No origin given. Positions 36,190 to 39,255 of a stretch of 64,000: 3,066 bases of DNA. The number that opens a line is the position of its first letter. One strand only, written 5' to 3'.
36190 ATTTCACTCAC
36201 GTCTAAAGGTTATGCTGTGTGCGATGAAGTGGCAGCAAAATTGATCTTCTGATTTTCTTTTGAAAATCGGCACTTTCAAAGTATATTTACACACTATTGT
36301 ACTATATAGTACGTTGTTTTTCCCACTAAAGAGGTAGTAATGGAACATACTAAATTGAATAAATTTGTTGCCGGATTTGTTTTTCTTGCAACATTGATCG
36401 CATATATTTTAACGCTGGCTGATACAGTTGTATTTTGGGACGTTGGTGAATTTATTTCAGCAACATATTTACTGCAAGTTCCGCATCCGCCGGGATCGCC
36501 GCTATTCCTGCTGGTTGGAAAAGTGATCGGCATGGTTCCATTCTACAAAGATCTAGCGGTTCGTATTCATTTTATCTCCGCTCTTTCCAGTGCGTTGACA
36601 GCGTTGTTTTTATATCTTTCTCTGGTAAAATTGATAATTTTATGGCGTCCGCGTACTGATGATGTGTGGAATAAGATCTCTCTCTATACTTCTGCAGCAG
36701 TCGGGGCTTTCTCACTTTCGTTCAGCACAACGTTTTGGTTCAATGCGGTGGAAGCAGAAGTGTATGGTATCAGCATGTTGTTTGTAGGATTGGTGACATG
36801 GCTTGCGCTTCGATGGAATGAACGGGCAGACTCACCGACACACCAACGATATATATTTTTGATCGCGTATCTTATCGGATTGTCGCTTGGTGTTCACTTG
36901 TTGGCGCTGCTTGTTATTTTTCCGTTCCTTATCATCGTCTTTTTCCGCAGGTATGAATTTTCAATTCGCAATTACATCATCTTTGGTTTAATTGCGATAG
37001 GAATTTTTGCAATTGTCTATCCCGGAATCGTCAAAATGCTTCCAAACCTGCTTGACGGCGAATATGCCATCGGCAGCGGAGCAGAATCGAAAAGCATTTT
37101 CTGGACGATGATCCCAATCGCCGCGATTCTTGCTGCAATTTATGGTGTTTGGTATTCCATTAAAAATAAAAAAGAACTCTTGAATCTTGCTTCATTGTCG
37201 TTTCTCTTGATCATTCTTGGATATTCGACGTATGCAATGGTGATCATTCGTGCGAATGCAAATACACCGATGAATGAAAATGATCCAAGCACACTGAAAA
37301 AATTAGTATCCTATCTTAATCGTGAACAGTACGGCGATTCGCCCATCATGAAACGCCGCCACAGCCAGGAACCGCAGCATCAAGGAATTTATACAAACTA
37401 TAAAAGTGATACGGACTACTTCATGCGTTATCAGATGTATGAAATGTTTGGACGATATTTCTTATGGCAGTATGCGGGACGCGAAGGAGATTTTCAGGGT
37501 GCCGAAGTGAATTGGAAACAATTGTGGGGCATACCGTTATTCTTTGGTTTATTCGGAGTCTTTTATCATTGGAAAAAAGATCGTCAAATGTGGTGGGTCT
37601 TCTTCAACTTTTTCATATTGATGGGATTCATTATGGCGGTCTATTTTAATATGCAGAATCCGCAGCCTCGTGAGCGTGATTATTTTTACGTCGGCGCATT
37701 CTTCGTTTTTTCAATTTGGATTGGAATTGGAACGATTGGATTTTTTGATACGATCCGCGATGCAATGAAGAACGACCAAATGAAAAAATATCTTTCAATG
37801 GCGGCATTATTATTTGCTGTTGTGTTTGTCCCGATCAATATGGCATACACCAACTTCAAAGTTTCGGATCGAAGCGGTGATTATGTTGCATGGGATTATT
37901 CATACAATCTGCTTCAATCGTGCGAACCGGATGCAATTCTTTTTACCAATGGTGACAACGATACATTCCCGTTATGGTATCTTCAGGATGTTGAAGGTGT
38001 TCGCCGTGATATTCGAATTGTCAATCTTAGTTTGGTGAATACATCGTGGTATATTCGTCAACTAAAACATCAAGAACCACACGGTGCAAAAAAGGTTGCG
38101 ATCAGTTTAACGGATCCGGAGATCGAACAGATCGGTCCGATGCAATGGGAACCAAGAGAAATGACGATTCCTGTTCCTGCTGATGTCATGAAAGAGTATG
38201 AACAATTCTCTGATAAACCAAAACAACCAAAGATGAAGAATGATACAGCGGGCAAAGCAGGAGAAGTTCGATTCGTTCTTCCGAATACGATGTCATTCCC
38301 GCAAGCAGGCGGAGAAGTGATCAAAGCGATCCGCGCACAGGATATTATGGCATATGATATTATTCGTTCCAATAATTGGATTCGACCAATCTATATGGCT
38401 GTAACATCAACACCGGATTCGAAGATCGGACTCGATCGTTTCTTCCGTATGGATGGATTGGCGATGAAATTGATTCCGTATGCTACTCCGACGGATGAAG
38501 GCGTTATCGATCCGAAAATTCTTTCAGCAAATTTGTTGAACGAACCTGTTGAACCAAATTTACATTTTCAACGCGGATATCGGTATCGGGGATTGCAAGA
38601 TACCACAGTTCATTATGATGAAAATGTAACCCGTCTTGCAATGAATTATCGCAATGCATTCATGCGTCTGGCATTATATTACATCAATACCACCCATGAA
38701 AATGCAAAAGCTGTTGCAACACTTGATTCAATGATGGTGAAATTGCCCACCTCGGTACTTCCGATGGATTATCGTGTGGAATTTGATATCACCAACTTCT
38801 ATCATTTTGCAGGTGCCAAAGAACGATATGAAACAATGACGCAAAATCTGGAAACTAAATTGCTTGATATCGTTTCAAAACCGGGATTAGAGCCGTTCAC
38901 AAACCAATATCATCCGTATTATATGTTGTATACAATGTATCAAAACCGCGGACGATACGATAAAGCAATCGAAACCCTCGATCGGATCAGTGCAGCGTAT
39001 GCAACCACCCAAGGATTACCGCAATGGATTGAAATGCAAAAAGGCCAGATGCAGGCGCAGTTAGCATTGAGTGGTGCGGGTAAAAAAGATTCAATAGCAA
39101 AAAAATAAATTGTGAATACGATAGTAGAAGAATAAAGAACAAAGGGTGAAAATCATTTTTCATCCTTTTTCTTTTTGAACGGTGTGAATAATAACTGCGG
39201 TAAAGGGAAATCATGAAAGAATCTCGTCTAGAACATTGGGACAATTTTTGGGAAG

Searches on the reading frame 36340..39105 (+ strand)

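Call 20: search_protein_families(library=pfam, proteins=[window:36340-39105:+], max_evalue=0.001)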
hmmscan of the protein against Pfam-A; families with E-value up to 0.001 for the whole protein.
window:36340-39105:+ (922 aa): 1 family
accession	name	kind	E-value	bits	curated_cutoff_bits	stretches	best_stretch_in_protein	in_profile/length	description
PF11028.14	TMEM260-like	-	2.9e-55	187.3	24.2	1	34-206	1-176/179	Protein O-mannosyl-transferase TMEM260-like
